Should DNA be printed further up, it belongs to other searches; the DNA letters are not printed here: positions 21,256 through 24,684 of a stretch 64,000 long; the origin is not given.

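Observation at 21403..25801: AIR9-like architecture (SDS22-type LRR followed by tandem A9 Ig-like repeats) in a non-plant protist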

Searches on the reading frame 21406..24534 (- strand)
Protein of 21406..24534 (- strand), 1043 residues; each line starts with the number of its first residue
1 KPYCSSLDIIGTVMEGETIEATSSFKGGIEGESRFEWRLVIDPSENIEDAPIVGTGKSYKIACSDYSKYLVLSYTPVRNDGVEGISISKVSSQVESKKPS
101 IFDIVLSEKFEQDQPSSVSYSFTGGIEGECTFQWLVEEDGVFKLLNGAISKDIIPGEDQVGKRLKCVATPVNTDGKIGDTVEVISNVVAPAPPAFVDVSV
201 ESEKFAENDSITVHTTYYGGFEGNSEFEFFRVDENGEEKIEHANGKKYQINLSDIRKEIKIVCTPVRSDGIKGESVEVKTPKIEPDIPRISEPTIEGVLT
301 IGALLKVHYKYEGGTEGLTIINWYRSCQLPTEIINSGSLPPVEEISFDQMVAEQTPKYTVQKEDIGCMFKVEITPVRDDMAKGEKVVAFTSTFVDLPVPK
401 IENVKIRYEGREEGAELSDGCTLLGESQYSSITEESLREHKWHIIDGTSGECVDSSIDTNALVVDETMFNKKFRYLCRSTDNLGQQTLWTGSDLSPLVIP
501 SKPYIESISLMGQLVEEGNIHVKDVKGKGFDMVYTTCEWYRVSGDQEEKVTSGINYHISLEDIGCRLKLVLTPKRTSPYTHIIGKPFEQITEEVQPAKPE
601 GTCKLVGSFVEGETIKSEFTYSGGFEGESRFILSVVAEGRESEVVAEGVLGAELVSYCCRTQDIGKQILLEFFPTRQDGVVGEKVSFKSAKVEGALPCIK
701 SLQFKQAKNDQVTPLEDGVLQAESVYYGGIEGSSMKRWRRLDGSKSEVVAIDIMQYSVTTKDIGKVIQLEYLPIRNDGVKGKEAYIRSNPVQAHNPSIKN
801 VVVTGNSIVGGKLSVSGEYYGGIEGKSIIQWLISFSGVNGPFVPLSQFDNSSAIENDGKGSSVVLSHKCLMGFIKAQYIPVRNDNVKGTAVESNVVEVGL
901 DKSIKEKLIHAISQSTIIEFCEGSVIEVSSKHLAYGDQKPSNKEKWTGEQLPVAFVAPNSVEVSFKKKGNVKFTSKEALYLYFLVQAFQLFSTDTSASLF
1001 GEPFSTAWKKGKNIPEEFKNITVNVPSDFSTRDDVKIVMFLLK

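Call 20: find_homologous_proteins(query=window:21406-24534:-, max_evalue=0.000001)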
Query seq(1043 aa) (1043 aa): 6 proteins with E <= 0.000001 among 8000 candidates.
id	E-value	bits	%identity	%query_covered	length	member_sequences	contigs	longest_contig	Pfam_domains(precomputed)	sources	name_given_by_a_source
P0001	0.0e+0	2331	99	100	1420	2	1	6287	PF14580.13,PF23197.2,PF12799.14,PF13855.13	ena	-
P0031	2.1e-269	915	43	100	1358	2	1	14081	PF21171.3,PF23197.2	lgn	-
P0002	1.8e-237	809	40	100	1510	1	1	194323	PF14580.13,PF23197.2,PF12799.14,PF13855.13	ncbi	ncbi:hypothetical protein ABK040_005387 [Willaertia magna]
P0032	6.2e-110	387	30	100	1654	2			PF23197.2,PF12799.14,PF16709.12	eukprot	eukprot:CAMPEP_0117449212 /NCGR_PEP_ID=MMETSP0759-20121206/7825_1 /TAXON_ID=63605 /ORGANISM="Percolo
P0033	5.4e-78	281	26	78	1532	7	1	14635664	PF14580.13,PF00560.40,PF23197.2,PF12799.14,PF13855.13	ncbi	ncbi:outer arm dynein light chain 1 protein isoform X2 [Carex rostrata]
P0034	1.0e-73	267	26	87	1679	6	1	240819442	PF21171.3,PF14580.13,PF23218.2,PF23197.2,PF12799.14,PF13855.13,PF16709.12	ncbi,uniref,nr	ncbi:Outer arm dynein light chain 1 protein [Rhynchospora pubera]|uniref:Outer arm dynein light chai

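Call 37: search_protein_families(library=pfam, proteins=[P0031, P0032, P0034], max_evalue=5)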
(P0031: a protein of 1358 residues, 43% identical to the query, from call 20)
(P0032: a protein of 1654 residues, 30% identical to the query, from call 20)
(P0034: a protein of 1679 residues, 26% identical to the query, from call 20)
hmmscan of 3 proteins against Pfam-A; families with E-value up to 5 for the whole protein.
P0031 (1358 aa): 7 families
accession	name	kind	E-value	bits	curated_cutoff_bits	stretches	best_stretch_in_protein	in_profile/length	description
PF23197.1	IG_AIR9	-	2.8e-119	389.7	27.5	8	307-397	1-87/87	AIR9 A9 domain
PF21171.3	PDE12-like_N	-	9.6e-07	29.2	27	1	431-491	28-95/100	2',5'-phosphodiesterase 12-like, N-terminal domain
PF12799.13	LRR_4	-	0.00021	21.9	27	2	24-59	1-37/44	Leucine Rich repeats (2 copies)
PF13855.12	LRR_8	-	0.01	16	27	1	1-35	24-60/61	Leucine rich repeat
PF16709.11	SCAB-Ig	-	0.11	13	27.6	0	821-872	13-64/98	Ig domain of plant-specific actin-binding protein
PF22743.2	PspAA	-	0.16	12.7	27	0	534-575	20-61/92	PspA-Associated protein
PF14580.12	LRR_9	-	0.22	11.5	30.5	1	1-99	63-167/175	Leucine-rich repeat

P0032 (1654 aa): 11 families
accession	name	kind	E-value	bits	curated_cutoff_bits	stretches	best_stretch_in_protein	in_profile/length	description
PF23197.1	IG_AIR9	-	8.4e-142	461.8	27.5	9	1300-1383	2-85/87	AIR9 A9 domain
PF12799.13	LRR_4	-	1.3e-13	51.1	27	2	165-206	1-43/44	Leucine Rich repeats (2 copies)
PF16709.11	SCAB-Ig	-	4.6e-11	43.1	27.6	2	794-842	27-70/98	Ig domain of plant-specific actin-binding protein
PF13855.12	LRR_8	-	2.7e-05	24.3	27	3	165-222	1-61/61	Leucine rich repeat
PF14580.12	LRR_9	-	0.0018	18.3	30.5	2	170-244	47-125/175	Leucine-rich repeat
PF23598.1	LRR_14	-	0.072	12.3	40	1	162-250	19-116/353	Leucine-rich repeat region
PF18452.7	Ig_6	-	0.078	13.3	25.5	0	786-823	36-72/128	Immunoglobulin domain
PF23952.1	LRR_EndoS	-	0.11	13.2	27.9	1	171-262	29-116/116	Endo-beta-N-acetylglucosaminidase EndoS LRR domain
PF21469.2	BH1974-like_central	-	0.58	10.9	27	0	577-616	20-59/74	BH1974-like, central domain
PF24048.1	LRR_NXF1-5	-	2.6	8.1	30.5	0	184-237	51-107/142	NXF1/2/3/5 leucine-rich repeat domain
PF14048.11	MBD_C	-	3.8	8.7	27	0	1485-1526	25-66/94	C-terminal domain of methyl-CpG binding protein 2 and 3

P0034 (1679 aa): 9 families
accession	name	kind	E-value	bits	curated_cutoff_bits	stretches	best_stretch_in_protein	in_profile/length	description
PF23197.1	IG_AIR9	-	3.1e-194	629.9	27.5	11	664-746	1-84/87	AIR9 A9 domain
PF23218.1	PH_AIR9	-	1.1e-48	164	27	1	1570-1666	1-97/97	AIR9 PH-like domain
PF12799.13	LRR_4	-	2.9e-22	78.6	27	3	314-350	2-39/44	Leucine Rich repeats (2 copies)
PF13855.12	LRR_8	-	5.6e-12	45.7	27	3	290-347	2-61/61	Leucine rich repeat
PF16709.11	SCAB-Ig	-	6.4e-08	33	27.6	1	501-543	28-70/98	Ig domain of plant-specific actin-binding protein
PF21171.3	PDE12-like_N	-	7e-08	32.9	27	1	514-553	51-90/100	2',5'-phosphodiesterase 12-like, N-terminal domain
PF14580.12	LRR_9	-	1.2e-07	31.9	30.5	2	243-347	17-125/175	Leucine-rich repeat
PF23211.1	LRR_LRWD1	-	3.2e-05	24.1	28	2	357-417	65-123/190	Leucine-rich repeat and WD repeat-containing protein 1, LRR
PF00560.39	LRR_1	-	9.8e-05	22.2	20.6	0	315-328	2-14/23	Leucine Rich Repeat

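Call 38: search_protein_representatives(protein=window:21406-24534:-)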
Query: 1043 residues. Proteins with E-value up to 0.001 (for the whole library): 525; up to 1e-10: 198; up to 1e-30: 65. The best 150 are listed.
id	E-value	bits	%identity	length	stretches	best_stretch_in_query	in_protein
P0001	0.0e+00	2331.1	99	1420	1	1-1043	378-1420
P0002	5.6e-238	809.1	41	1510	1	2-1042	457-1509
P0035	3.9e-178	610.9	45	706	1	112-782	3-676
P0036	1.5e-140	486.5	35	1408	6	2-327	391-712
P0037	2.2e-118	413.2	34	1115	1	1-1013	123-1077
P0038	4.6e-117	408.8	34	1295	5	524-1034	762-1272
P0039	1.2e-113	397.5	33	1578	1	2-1024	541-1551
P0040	1.8e-106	373.7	31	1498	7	16-293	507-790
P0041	9.3e-100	351.5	32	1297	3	2-641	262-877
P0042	6.6e-98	345.4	32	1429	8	603-831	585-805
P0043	1.2e-96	341.2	33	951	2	2-908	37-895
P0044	1.1e-93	331.3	32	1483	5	130-334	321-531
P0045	3.4e-87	309.9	33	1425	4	2-277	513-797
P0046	1.9e-86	307.4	31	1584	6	158-400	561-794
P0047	4.0e-85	303.1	32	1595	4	58-328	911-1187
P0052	9.0e-78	278.7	30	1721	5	2-409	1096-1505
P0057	9.6e-67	242.2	34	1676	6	722-988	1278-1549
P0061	2.5e-58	214.3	28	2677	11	2-324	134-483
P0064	1.3e-55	205.4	32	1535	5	67-287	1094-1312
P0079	2.1e-39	151.7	31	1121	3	2-383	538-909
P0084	1.1e-37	146.0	31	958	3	153-409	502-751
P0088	6.8e-37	143.4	31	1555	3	555-892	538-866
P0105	2.5e-28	115.0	31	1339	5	716-898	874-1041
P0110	2.3e-26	108.5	27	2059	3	51-426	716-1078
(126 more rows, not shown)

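Call 39: list_cluster_members(proteins=[P0036, P0037, P0038, P0039, P0040, P0041, P0042, P0044, P0045, P0046])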
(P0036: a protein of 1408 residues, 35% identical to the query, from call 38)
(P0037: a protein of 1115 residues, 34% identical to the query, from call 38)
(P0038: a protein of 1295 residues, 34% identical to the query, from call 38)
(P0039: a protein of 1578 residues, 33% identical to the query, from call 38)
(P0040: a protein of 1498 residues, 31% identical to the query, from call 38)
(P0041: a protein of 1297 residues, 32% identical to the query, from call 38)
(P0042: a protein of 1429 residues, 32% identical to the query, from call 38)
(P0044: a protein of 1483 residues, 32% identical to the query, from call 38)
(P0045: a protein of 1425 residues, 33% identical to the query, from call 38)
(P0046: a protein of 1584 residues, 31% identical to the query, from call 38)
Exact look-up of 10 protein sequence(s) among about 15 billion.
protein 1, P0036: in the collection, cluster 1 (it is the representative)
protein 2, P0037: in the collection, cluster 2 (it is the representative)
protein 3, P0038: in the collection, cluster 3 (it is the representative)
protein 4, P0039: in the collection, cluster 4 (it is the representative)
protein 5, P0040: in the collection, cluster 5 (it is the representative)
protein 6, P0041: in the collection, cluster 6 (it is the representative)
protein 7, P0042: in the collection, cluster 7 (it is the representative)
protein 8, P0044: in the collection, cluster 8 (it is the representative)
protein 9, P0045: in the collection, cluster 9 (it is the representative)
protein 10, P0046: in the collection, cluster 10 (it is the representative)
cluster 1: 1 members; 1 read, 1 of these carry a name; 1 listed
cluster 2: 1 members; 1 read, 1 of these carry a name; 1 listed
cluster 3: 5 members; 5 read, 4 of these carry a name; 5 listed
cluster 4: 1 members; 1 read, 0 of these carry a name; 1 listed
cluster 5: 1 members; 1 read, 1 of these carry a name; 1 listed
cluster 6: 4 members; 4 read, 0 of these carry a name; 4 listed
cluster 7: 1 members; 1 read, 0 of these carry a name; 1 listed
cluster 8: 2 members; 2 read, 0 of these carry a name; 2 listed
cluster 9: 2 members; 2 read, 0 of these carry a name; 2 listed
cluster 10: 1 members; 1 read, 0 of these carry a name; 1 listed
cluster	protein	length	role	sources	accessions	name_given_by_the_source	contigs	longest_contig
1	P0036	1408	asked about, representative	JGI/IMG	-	hypothetical protein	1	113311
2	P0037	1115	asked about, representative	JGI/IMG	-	hypothetical protein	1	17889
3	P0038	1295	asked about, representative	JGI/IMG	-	hypothetical protein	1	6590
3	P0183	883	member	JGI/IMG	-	hypothetical protein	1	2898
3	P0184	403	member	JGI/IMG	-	hypothetical protein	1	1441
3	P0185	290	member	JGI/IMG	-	hypothetical protein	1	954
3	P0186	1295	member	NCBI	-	-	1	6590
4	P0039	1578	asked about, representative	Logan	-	-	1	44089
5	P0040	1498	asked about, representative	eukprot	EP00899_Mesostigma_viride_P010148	jgi/Mesvir1/19134/Mv12871-RA.1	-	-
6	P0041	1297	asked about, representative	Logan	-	-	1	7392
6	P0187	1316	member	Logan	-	-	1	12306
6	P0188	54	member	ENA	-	-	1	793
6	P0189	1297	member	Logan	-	-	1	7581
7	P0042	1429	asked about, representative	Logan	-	-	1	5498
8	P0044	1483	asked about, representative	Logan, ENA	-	-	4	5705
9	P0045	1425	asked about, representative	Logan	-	-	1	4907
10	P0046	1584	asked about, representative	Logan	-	-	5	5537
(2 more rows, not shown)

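Call 50: list_cluster_members(proteins=[P0052, P0047, P0057, P0064, P0088, P0079, P0084, P0105, P0110, P0061])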
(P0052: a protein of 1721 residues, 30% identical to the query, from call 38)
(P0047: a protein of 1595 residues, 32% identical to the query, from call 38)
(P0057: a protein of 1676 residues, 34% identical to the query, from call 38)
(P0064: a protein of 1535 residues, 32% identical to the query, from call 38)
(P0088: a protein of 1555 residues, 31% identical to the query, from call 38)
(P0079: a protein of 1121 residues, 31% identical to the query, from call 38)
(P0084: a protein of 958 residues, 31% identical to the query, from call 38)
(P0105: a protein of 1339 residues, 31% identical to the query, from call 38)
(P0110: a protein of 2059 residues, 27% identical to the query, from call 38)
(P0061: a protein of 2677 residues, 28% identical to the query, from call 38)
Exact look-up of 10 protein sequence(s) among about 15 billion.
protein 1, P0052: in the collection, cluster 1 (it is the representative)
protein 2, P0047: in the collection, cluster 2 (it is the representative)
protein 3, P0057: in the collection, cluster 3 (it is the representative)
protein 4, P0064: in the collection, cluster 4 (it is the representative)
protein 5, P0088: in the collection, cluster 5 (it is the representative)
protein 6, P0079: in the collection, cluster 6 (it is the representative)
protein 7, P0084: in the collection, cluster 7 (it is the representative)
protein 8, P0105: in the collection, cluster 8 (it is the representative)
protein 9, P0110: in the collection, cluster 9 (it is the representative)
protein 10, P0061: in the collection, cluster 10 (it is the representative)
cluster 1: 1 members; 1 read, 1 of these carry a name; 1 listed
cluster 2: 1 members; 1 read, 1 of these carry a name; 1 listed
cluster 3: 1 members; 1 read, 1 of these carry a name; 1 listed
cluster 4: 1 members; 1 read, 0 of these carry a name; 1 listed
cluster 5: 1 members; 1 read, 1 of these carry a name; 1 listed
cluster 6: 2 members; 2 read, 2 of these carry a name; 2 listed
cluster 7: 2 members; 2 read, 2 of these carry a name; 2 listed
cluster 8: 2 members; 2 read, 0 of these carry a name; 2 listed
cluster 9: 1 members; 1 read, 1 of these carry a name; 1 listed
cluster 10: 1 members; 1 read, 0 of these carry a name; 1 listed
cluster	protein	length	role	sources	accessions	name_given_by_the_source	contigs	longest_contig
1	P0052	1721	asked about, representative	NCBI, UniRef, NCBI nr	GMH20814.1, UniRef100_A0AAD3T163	hypothetical protein Nepgr_022656 [Nepenthes gracilis] | Uncharacterized protein n=1 Tax=Nepenthes gracilis TaxID=150966 RepID=A0AAD3T163_NEPGR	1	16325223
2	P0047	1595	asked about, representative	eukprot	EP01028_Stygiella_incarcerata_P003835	TRINITY_DN179_c0_g4_i1.p1 TRINITY_DN179_c0_g4~~TRINITY_DN179_c0_g4_i1.p1 ORF ...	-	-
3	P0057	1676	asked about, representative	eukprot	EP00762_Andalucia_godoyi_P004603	ANDGO_05123.mRNA.1 187-kDa microtubule-associated protein AIR9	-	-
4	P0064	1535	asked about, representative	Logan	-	-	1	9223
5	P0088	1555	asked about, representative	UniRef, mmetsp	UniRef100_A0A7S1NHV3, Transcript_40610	AMP-activated protein kinase glycogen-binding domain-containing protein n=1 ... | Transcript_40610/g.72688 ORF Transcript_40610/g.72688 Transcript_40610/m.72688 ...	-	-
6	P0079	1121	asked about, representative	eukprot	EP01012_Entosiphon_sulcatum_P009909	TRINITY_DN1569_c0_g1_i2.p1 TRINITY_DN1569_c0_g1~~TRINITY_DN1569_c0_g1_i2.p1 ORF ...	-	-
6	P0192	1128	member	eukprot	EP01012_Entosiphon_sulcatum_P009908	TRINITY_DN1569_c0_g1_i1.p1 TRINITY_DN1569_c0_g1~~TRINITY_DN1569_c0_g1_i1.p1 ORF ...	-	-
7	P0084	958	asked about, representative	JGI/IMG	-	hypothetical protein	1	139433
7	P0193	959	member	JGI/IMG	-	hypothetical protein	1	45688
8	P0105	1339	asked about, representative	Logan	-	-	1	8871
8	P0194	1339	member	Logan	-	-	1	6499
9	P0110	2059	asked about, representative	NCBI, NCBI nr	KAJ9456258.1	187-kDa microtubule-associated protein AIR9 [Diplonema papillatum]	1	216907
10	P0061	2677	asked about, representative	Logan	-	-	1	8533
